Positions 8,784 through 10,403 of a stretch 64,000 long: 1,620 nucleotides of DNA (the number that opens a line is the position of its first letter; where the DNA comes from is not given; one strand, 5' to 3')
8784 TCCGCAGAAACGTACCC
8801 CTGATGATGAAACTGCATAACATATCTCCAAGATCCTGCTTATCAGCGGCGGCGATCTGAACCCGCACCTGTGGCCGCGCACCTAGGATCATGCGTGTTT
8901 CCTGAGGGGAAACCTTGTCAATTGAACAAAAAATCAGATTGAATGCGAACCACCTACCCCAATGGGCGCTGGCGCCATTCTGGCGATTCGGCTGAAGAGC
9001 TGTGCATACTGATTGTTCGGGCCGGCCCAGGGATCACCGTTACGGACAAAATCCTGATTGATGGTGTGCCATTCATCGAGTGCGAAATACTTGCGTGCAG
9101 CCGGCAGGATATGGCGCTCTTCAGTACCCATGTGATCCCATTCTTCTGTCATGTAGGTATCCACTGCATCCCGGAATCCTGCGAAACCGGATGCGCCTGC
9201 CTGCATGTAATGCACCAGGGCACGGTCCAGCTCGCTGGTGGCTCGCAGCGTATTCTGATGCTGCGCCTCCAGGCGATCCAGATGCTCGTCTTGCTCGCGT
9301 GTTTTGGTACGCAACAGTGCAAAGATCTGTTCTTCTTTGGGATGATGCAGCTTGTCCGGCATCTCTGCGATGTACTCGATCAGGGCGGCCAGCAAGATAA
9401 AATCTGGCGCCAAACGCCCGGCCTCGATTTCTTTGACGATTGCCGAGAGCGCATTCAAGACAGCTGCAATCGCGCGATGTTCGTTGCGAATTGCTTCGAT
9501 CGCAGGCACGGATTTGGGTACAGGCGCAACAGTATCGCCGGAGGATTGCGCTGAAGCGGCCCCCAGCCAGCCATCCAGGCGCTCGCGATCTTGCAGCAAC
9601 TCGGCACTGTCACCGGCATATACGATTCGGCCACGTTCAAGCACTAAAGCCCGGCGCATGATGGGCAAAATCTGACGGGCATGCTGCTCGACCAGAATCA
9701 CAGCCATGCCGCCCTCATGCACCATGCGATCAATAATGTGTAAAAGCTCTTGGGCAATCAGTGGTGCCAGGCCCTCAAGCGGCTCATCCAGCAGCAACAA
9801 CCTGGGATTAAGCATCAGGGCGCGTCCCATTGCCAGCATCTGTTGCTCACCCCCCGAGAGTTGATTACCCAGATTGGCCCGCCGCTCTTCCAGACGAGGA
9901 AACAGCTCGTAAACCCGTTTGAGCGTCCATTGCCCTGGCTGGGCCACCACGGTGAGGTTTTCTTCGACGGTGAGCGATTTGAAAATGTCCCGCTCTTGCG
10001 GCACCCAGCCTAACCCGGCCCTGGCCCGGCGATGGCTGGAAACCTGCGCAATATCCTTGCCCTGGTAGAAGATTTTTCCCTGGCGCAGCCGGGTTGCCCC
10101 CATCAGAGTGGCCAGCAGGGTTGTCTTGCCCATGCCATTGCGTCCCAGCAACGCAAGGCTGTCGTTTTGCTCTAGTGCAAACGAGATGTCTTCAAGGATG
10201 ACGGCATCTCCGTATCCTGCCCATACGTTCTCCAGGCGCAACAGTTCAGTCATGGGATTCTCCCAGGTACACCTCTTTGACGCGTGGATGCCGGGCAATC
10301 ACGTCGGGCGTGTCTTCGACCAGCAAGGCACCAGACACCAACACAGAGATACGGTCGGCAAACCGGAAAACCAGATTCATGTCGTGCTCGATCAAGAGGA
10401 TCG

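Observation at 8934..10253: ABC importer ATPase fused in-frame to a hemerythrin-like di-iron domain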

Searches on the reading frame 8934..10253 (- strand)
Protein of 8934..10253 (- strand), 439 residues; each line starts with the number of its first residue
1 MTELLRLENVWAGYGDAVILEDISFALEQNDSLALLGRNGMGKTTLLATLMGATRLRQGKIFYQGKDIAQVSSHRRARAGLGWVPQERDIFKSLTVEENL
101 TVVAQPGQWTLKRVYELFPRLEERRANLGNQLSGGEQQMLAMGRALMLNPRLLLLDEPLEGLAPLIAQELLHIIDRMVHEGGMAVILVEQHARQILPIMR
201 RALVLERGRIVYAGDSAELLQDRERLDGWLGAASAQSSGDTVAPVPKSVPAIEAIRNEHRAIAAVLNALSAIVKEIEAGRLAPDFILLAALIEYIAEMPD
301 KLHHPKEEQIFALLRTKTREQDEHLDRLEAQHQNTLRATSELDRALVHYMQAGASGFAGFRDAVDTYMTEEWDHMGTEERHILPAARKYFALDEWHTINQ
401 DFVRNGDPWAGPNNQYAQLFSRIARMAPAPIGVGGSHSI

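Call 5: search_protein_families(library=pfam, proteins=[window:8934-10253:-], max_evalue=0.01)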
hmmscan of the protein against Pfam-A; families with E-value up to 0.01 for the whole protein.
window:8934-10253:- (439 aa): 7 families
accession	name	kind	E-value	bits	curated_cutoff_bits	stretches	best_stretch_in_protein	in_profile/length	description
PF00005.33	ABC_tran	-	9.2e-31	107.7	25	1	20-159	1-136/137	ABC transporter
PF01814.28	Hemerythrin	-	9.7e-14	52.4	25.3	1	252-386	3-127/127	Hemerythrin HHE cation binding domain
PF13304.12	AAA_21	-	3.8e-05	24.3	27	0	131-186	237-294/304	AAA domain, putative AbiEii toxin, Type IV TA system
PF01695.23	IstB_IS21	-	0.0022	18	24.1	0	23-63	86-125/238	IstB-like ATP binding protein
PF20720.3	nSTAND3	-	0.0025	18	27.2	1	22-74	9-60/155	Novel STAND NTPase 3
PF06283.17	ThuA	-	0.0056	17.4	33.4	1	321-401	44-129/209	Trehalose utilisation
PF05729.18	NACHT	-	0.0076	16.5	26.7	0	33-54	3-24/167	NACHT domain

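Call 6: search_protein_families(library=ncbifam, proteins=[window:8934-10253:-], max_evalue=0.01)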
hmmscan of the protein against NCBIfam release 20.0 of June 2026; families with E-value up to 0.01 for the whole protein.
window:8934-10253:- (439 aa): 185 families (the best 25 are shown)
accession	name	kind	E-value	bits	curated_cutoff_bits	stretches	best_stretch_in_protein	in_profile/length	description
TIGR03410.1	urea_trans_UrtE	equivalog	2.3e-66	223.6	285.8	1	5-222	1-222/230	urea ABC transporter ATP-binding subunit UrtE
NF008626.0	PRK11614.1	equivalog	5.6e-58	196.2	441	1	4-224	5-229/237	high-affinity branched-chain amino acid ABC transporter ATP-binding protein LivF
TIGR04406.1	LPS_export_lptB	equivalog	2e-43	148.4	240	1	5-232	2-235/239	LPS export ABC transporter ATP-binding protein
NF008144.0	PRK10895.1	equivalog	1.8e-34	119.3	381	1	6-225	5-230/241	LPS export ABC transporter ATP-binding protein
TIGR00968.1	3a0106s01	subfamily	4.7e-33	114.7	342.75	1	7-221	3-220/237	sulfate ABC transporter ATP-binding protein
TIGR03265.1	PhnT2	equivalog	1.5e-32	113.2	457.7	1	3-221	3-224/353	putative 2-aminoethylphosphonate ABC transporter ATP-binding protein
TIGR03411.1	urea_trans_UrtD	equivalog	2.7e-32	112.3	304.1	1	4-231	2-241/242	urea ABC transporter ATP-binding protein UrtD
NF008449.1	PRK11300.1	equivalog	8.4e-31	107.1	362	2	2-108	3-108/255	high-affinity branched-chain amino acid ABC transporter ATP-binding protein LivG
TIGR03864.1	PQQ_ABC_ATP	hypoth_equivalog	1.1e-30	106.9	302.25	1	5-224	2-224/236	ABC transporter, ATP-binding subunit, PQQ-dependent alcohol dehydrogenase system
TIGR01188.1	drrA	subfamily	3.5e-30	105.3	312.45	1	14-221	3-213/302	daunorubicin resistance ABC transporter, ATP-binding protein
TIGR02315.1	ABC_phnC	equivalog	5.4e-30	104.6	266.1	1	4-222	1-236/243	phosphonate ABC transporter ATP-binding protein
NF040840.2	tungstate_WtpC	equivalog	1e-29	103.9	440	1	5-221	2-220/347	tungstate ABC transporter ATP-binding protein WtpC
TIGR02142.1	modC_ABC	equivalog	1.2e-29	103.7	285.05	1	22-223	15-223/353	molybdenum ABC transporter ATP-binding protein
TIGR03375.1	type_I_sec_LssB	subfamily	1.9e-29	102.5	693.1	1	17-222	480-691/696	type I secretion system permease/ATPase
TIGR03258.1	PhnT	equivalog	2.3e-29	102.5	499.15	1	5-233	9-243/359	2-aminoethylphosphonate ABC transport system ATP-binding subunit PhnT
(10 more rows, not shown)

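Call 7: find_homologous_proteins(query=window:8934-10253:-, max_evalue=0.00001)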
Query window:8934-10253:- (439 aa): 8000 proteins with E <= 0.00001 among 8000 candidates; the best 120 are listed.
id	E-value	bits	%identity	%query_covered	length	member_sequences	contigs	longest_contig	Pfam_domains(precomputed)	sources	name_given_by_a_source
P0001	1.5e-274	928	95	100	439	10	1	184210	PF01814.29,PF00005.34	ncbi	-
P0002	6.0e-220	748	77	100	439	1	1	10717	PF01814.29,PF00005.34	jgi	jgi:branched-chain amino acid transport system ATP-binding protein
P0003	5.6e-218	742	75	99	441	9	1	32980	PF01814.29,PF00005.34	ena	-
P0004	9.6e-216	735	74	99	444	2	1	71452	PF01814.29,PF00005.34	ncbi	-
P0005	8.0e-215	732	74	100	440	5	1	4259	PF01814.29,PF00005.34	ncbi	-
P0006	1.4e-213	727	74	99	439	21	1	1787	PF01814.29,PF00005.34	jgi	jgi:branched-chain amino acid transport system ATP-binding protein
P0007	2.1e-213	727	74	99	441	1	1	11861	PF01814.29,PF00005.34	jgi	jgi:branched-chain amino acid transport system ATP-binding protein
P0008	2.3e-213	727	74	99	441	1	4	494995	PF01814.29,PF00005.34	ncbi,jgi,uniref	ncbi:hypothetical protein GCM10009125_05590 [Castellaniella daejeonensis]|jgi:branched-chain amino a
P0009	2.9e-213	726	74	99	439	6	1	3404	PF01814.29,PF00005.34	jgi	jgi:branched-chain amino acid transport system ATP-binding protein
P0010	3.4e-213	726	74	99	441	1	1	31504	PF01814.29,PF00005.34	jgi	-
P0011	3.7e-213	726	74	99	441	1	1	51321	PF01814.29,PF00005.34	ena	-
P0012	5.2e-213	726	74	99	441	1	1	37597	PF01814.29,PF00005.34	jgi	-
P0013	6.7e-213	725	74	99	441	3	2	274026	PF01814.29,PF00005.34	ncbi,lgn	-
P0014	7.5e-213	725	73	99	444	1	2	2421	PF01814.29,PF00005.34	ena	-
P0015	9.0e-213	725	74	99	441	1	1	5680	PF01814.29,PF00005.34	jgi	jgi:branched-chain amino acid transport system ATP-binding protein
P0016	1.3e-212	724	74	100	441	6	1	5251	PF01814.29,PF00005.34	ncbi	-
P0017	1.5e-212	724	74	99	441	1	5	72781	PF01814.29,PF00005.34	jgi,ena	-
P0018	1.6e-212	724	74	99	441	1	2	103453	PF01814.29,PF00005.34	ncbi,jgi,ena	jgi:branched-chain amino acid transport system ATP-binding protein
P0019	2.1e-212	724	73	99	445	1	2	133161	PF01814.29,PF00005.34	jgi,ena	-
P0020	5.9e-212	722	74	99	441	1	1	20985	PF01814.29,PF00005.34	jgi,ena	-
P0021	1.8e-211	721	74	99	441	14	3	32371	PF01814.29,PF00005.34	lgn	-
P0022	4.5e-210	716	74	99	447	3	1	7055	PF01814.29,PF00005.34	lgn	-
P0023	5.8e-210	716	73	100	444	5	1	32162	PF01814.29,PF00005.34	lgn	-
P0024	3.8e-209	713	72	100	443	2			PF01814.29,PF00005.34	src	-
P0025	5.5e-209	712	73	100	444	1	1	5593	PF01814.29,PF00005.34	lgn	-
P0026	3.3e-208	710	72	98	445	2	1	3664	PF01814.29,PF00005.34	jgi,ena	-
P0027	9.9e-205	698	70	100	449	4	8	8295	PF01814.29,PF00005.34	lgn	-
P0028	1.1e-204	698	72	98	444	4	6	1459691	PF01814.29,PF00005.34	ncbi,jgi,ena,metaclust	metaclust:\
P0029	5.3e-204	696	71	100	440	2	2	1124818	PF01814.29,PF00005.34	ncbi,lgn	-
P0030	1.8e-203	694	72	99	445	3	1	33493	PF01814.29,PF00005.34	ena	-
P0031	3.9e-203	693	72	99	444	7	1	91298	PF01814.29,PF00005.34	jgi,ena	-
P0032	7.6e-202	689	71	100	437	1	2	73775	PF01814.29,PF00005.34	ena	-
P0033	1.5e-201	688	70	100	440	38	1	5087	PF01814.29,PF00005.34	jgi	jgi:branched-chain amino acid transport system ATP-binding protein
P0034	4.8e-201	686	74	95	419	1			PF01814.29,PF00005.34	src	-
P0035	2.1e-199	681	69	99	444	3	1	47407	PF01814.29,PF00005.34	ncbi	-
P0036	2.5e-198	677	70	99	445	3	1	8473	PF01814.29,PF00005.34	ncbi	-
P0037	2.8e-198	677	70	99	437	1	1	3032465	PF01814.29,PF00005.34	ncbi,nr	ncbi:ATP-binding cassette domain-containing protein [Comamonas sp. NLF-1-9]|nr:ATP-binding cassette 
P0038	5.3e-196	670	69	99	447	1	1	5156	PF01814.29,PF00005.34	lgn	-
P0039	6.4e-194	663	68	99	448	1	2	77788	PF01814.29,PF00005.34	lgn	-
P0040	3.7e-193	660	68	99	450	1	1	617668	PF01814.29,PF00005.34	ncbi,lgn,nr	ncbi:ATP-binding cassette domain-containing protein [Alcaligenaceae bacterium CGII-47]|nr:ATP-bindin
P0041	1.6e-191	655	68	99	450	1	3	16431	PF01814.29,PF00005.34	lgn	-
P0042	3.6e-191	654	67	99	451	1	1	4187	PF01814.29,PF00005.34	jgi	jgi:branched-chain amino acid transport system ATP-binding protein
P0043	4.1e-189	647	67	99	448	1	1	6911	PF01814.29,PF00005.34,PF13304.13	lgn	-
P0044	7.9e-184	629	66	97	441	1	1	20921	PF01814.29,PF00005.34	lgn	-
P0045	7.3e-175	600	66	99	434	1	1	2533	PF01814.29,PF00005.34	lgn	-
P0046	2.0e-173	595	64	99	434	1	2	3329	PF01814.29,PF00005.34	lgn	-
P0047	1.3e-171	589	64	99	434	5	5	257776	PF01814.29,PF00005.34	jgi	jgi:branched-chain amino acid transport system ATP-binding protein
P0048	4.0e-171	588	63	99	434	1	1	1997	PF01814.29,PF00005.34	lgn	-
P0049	8.2e-171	587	62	100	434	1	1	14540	PF01814.29,PF00005.34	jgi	jgi:ABC-type branched-subunit amino acid transport system ATPase component/hemerythrin-like domain-c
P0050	2.5e-167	575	62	100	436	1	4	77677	PF01814.29,PF00005.34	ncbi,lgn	-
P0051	1.6e-165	569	60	97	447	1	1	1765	PF01814.29,PF00005.34,PF13304.13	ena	-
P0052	1.5e-160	553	60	98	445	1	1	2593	PF01814.29,PF00005.34,PF13304.13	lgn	-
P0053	7.2e-155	534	69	78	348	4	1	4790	PF01814.29,PF00005.34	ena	-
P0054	1.3e-116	408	84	51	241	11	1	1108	PF00005.34,PF13304.13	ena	-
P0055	4.3e-116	406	75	60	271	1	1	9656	PF00005.34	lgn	-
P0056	8.2e-116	405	77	55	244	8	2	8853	PF00005.34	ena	-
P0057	2.3e-115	404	81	54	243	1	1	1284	PF00005.34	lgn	-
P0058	6.7e-115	402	78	54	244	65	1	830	PF00005.34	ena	-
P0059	3.7e-114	400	79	54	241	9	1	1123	PF00005.34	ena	-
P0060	2.1e-113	397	76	55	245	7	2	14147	PF00005.34,PF13304.13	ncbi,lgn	-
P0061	2.5e-113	397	79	53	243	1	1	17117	PF00005.34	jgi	jgi:branched-chain amino acid transport system ATP-binding protein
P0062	2.9e-113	397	78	52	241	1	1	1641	PF00005.34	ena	-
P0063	1.7e-112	394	74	55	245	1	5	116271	PF00005.34,PF13304.13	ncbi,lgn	-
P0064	1.3e-107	378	75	54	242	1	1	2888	PF00005.34,PF13304.13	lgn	-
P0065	4.0e-107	377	74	54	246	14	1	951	PF00005.34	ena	-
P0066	7.0e-107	376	67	57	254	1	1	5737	PF01814.29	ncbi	-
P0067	2.1e-106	374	74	53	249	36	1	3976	PF00005.34,PF13304.13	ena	-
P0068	3.1e-105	371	74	53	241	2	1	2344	PF00005.34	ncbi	-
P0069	1.5e-104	368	74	53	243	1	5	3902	PF00005.34,PF13304.13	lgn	-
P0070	2.5e-104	368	74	53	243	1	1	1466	PF00005.34,PF13304.13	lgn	-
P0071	5.0e-104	367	71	55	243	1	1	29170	PF00005.34,PF13304.13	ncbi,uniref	ncbi:MAG: ABC transporter ATP-binding protein [Zoogloea sp.]|uniref:ABC transporter ATP-binding prot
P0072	5.8e-104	366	72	53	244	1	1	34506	PF00005.34,PF13401.13,PF13304.13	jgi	jgi:branched-chain amino acid transport system ATP-binding protein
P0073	1.5e-103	365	48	88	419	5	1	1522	PF01814.29,PF00005.34,PF13304.13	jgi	-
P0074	2.1e-103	365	73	53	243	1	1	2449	PF00005.34,PF13304.13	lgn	-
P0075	1.1e-102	362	74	53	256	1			PF00005.34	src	-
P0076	3.0e-102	361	70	53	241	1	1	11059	PF00005.34,PF13304.13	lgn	-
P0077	3.8e-102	360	70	54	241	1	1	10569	PF00005.34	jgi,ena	-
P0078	3.4e-101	357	70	54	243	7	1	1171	PF00005.34,PF13304.13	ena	-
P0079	4.0e-101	357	71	54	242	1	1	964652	PF00005.34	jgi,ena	-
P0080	1.3e-100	355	69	55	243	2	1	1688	PF00005.34,PF13304.13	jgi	jgi:branched-chain amino acid transport system ATP-binding protein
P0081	2.8e-100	354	69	54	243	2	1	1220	PF00005.34,PF13304.13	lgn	-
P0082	4.4e-100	354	72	53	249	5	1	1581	PF00005.34,PF13304.13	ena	-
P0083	5.2e-100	353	60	62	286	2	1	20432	PF01814.29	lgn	-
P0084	6.2e-100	353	69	55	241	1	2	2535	PF00005.34,PF13304.13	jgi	jgi:branched-chain amino acid transport system ATP-binding protein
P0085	1.0e-99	352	72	53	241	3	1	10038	PF00005.34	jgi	-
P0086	1.8e-99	352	70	53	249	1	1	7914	PF00005.34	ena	-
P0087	1.1e-98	349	67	56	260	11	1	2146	PF00005.34,PF13304.13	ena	-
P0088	2.6e-98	348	70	53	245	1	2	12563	PF00005.34,PF13304.13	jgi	jgi:branched-chain amino acid transport system ATP-binding protein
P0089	3.8e-98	347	72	53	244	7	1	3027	PF00005.34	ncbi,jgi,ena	-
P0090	4.2e-98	347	70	53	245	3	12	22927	PF00005.34,PF13304.13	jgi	jgi:branched-chain amino acid transport system ATP-binding protein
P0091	1.0e-97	346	68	54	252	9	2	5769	PF00005.34,PF13304.13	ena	-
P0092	5.2e-97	343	70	53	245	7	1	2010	PF00005.34,PF13304.13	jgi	jgi:branched-chain amino acid transport system ATP-binding protein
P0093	5.6e-97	343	60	52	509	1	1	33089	PF12399.15,PF00005.34,PF13476.13,PF13555.13,PF13401.13,PF02463.26,PF13304.13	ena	-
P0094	6.9e-97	343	67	54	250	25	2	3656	PF00005.34,PF13304.13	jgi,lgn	jgi:branched-chain amino acid transport system ATP-binding protein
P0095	2.2e-96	341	66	56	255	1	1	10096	PF00005.34,PF13304.13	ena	-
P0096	4.6e-96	340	60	54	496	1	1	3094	PF13604.13,PF00005.34,PF13476.13,PF13555.13,PF13401.13,PF03193.23,PF02463.26,PF13304.13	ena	-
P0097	6.0e-96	340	67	55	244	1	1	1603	PF00005.34,PF13304.13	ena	-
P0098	1.7e-95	339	66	54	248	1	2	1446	PF00005.34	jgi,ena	-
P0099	2.8e-95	338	70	53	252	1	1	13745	PF00005.34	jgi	jgi:branched-chain amino acid transport system ATP-binding protein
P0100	3.0e-95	338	69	53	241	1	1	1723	PF00005.34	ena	-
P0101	3.9e-95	337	59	53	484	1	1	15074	PF01926.30,PF13604.13,PF00006.32,PF13245.13,PF13555.13,PF13401.13,PF03193.23,PF00448.29,PF13304.13,PF12399.15,PF00005.34,PF13476.13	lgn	-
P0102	5.5e-95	337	70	54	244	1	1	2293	PF00005.34,PF13304.13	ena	-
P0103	5.5e-95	337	69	52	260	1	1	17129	PF00005.34,PF13304.13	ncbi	-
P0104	5.7e-95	337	69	53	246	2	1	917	PF00005.34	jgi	jgi:branched-chain amino acid transport system ATP-binding protein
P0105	6.5e-95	337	69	53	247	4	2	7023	PF00005.34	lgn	-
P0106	7.5e-95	336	66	53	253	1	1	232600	PF00005.34,PF13304.13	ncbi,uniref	ncbi:ABC transporter ATP-binding protein [Rhodospirillum sp. A1_3_36]|uniref:ABC transporter ATP-bin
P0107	1.2e-94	336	83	43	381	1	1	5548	PF02803.25,PF00108.30,PF00005.34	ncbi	-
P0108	1.6e-94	335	69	52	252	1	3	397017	PF00005.34,PF13304.13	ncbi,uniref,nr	ncbi:ABC transporter ATP-binding protein [Rhodoplanes sp. TEM]|uniref:ABC transporter ATP-binding pr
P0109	2.6e-94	335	68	53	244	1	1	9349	PF00005.34,PF13304.13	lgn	-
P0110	3.2e-94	334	67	55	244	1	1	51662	PF00005.34,PF13304.13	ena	-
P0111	3.8e-94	334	66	55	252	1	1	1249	PF00005.34,PF13304.13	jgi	jgi:branched-chain amino acid transport system ATP-binding protein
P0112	1.2e-93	332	62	59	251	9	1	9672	PF00005.34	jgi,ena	-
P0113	2.2e-93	332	65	55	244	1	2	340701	PF00005.34,PF13304.13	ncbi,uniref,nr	ncbi:ABC transporter ATP-binding protein [Azospirillum sp. RWY-5-1]|uniref:ABC transporter ATP-bindi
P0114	2.2e-93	331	67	55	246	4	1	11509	PF00005.34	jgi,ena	-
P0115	2.9e-93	331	67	54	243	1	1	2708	PF00005.34,PF13401.13,PF13304.13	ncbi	-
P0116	7.7e-93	330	69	53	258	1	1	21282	PF00005.34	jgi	jgi:branched-chain amino acid transport system ATP-binding protein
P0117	9.4e-93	329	62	53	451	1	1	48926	PF12399.15,PF00005.34,PF13476.13,PF13304.13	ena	-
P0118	1.5e-92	329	65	55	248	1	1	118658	PF00005.34,PF13304.13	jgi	-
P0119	1.7e-92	329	69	53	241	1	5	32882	PF00005.34,PF13304.13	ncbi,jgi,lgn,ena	-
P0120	2.9e-92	328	66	53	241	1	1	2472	PF00005.34,PF13304.13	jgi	jgi:branched-chain amino acid transport system ATP-binding protein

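Call 18: find_encoding_contigs(protein=P0047, flank=10000, max_places=2)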
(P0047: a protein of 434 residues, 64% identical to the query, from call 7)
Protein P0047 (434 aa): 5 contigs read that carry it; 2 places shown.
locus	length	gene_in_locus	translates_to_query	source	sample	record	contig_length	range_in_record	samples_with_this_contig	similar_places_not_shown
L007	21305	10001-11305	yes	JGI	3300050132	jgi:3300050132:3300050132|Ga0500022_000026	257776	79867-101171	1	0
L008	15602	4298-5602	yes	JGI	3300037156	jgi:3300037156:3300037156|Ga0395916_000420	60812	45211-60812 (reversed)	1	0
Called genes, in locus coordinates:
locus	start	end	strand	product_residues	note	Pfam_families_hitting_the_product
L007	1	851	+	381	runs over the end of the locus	PF04303:PrpF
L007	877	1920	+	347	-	PF04909:Amidohydro_2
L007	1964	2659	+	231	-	PF03737:RraA-like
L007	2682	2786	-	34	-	-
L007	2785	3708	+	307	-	PF04909:Amidohydro_2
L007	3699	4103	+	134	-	PF07746:LigA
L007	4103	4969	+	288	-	PF02900:LigB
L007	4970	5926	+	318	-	PF01408:GFO_IDH_MocA, PF19858:OxRdtase_C, PF22725:GFO_IDH_MocA_C3 (weak)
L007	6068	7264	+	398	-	PF13433:Peripla_BP_5, PF13458:Peripla_BP_6, PF01094:ANF_receptor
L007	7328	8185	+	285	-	PF02653:BPD_transp_2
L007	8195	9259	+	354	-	PF02653:BPD_transp_2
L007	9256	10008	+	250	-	PF00005:ABC_tran, PF13304:AAA_21 (faint), PF12399:BCA_ABC_TP_C (weak)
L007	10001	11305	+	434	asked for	PF00005:ABC_tran, PF01814:Hemerythrin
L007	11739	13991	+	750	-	PF03169:OPT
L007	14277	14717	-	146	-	PF02082:Rrf2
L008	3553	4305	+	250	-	PF00005:ABC_tran, PF13304:AAA_21 (faint), PF12399:BCA_ABC_TP_C (weak)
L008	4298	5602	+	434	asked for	PF00005:ABC_tran, PF01814:Hemerythrin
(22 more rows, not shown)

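Call 19: find_encoding_contigs(protein=P0073, flank=10000, max_places=2)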
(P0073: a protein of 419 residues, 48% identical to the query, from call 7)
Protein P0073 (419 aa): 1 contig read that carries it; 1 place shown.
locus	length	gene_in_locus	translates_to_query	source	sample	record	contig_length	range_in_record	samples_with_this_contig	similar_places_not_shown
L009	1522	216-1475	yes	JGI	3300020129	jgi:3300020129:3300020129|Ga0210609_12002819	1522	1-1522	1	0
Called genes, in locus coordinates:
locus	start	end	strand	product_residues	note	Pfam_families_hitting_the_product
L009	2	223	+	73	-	?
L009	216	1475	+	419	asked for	PF00005:ABC_tran, PF13304:AAA_21 (faint), PF01814:Hemerythrin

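Call 46: predict_structure(alignment_id=A3)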
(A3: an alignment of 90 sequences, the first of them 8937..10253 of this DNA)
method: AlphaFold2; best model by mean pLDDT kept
length: 439 residues; sequences in the alignment: 90
mean_pLDDT: 92.6   pTM: 0.58
mean pLDDT of the five models: 92.6, 92.3, 92.2, 91.6, 90.3
residues with pLDDT >= 90: 372; 70-90: 48; 50-70: 7; < 50: 12
segments of 3 or more residues with pLDDT < 50: 233-243
pLDDT, mean of each block of 10 residues (from residue 1): 93 95 97 92 96 96 97 95 91 97 95 97 97 95 97 95 89 93 93 94 96 97 90 44 65 94 97 97 97 95 94 98 98 94 97 98 98 97 97 94 83 87 94 76
secondary structure, 60 per line:
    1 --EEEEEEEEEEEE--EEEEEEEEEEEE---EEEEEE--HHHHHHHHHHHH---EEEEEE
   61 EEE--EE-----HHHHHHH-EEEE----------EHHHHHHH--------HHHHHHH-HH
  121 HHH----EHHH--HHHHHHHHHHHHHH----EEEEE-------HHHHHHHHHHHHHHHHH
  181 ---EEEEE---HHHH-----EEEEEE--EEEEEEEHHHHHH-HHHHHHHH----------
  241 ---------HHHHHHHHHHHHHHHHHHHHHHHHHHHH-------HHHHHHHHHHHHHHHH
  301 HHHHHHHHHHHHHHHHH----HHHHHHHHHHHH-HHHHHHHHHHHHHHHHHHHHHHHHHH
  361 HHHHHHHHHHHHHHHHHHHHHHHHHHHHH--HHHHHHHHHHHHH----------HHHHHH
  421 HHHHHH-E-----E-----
elements in order: E3-14 E17-28 E32-37 H40-51 E55-63 H73-79 E81-84 H96-102 H111-117 H119-123 H134-147 E152-156 H164-180 E184-188 H192-195 E201-206 E209-215 H216-221 H223-230 H250-277 H285-317 H322-333 H335-389 H392-404 H415-426

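Call 50: fold_search(model_id=the predicted structure, library=pdb)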
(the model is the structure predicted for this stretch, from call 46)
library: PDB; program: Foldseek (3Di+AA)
matches with E <= 10: 1507; with E <= 0.001: 1188
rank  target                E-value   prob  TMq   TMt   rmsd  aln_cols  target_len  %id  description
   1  1ji0                  4.9e-20  1.00  0.50  0.90   2.2       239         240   39  Crystal Structure Analysis of the ABC transporter from Thermotoga maritima (released 2002-08-14)
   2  6mbn_A                2.6e-17  1.00  0.47  0.83   2.7       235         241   31  LptB E163Q in complex with ATP (released 2019-08-14)
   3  4p33_A                3.5e-17  1.00  0.47  0.85   2.8       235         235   31  Crystal structure of E. coli LptB-E163Q in complex with ATP-sodium (released 2014-03-26)
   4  4qc2_A                5.4e-17  1.00  0.47  0.84   2.7       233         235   32  Crystal structure of lipopolysaccharide transport protein LptB in complex with ATP and Magnesium ions (released 2014-10-22)
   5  9j4r_B                1.4e-16  1.00  0.45  0.58   2.8       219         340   31  Cryo-EM structure of ferric ion importer, FbpBC, from Thermus thermophilus (released 2025-08-13)
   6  6s8g_A                1.8e-16  1.00  0.48  0.85   2.9       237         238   32  Cryo-EM structure of LptB2FGC in complex with AMP-PNP (released 2019-09-25)
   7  6s8g_B                2.1e-16  1.00  0.48  0.84   2.9       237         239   32  Cryo-EM structure of LptB2FGC in complex with AMP-PNP (released 2019-09-25)
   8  6b89_B                2.3e-16  1.00  0.46  0.87   2.6       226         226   32  E. coli LptB in complex with ADP and novobiocin (released 2017-12-06)
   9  6mgf                  2.6e-16  1.00  0.47  0.84   3.0       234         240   32  untagged, wild-type LptB in complex with ADP (released 2019-09-18)
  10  8frl_A                3.1e-16  1.00  0.47  0.82   4.5       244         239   28  Acinetobacter baylyi LptB2FG bound to lipopolysaccharide and a macrocyclic peptide (released 2024-01-03)
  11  9dok_B                3.2e-16  1.00  0.46  0.81   3.6       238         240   28  Cryo-EM structure of LptB2FG apo-II (released 2025-11-19)
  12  4wbs_A                3.7e-16  1.00  0.46  0.79   3.3       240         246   29  Crystal structure of an ABC transporter related protein from Burkholderia phymatum (released 2014-09-24)
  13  4p31_B                4.1e-16  1.00  0.46  0.85   2.8       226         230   32  Crystal structure of a selenomethionine derivative of E. coli LptB in complex with ADP-Magensium (released 2014-03-26)
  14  6b8b                  4.6e-16  1.00  0.47  0.85   2.9       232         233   31  E. coli LptB in complex with ADP and a novobiocin derivative (released 2017-12-06)
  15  4wbs_B                4.8e-16  1.00  0.46  0.75   3.4       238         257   28  Crystal structure of an ABC transporter related protein from Burkholderia phymatum (released 2014-09-24)
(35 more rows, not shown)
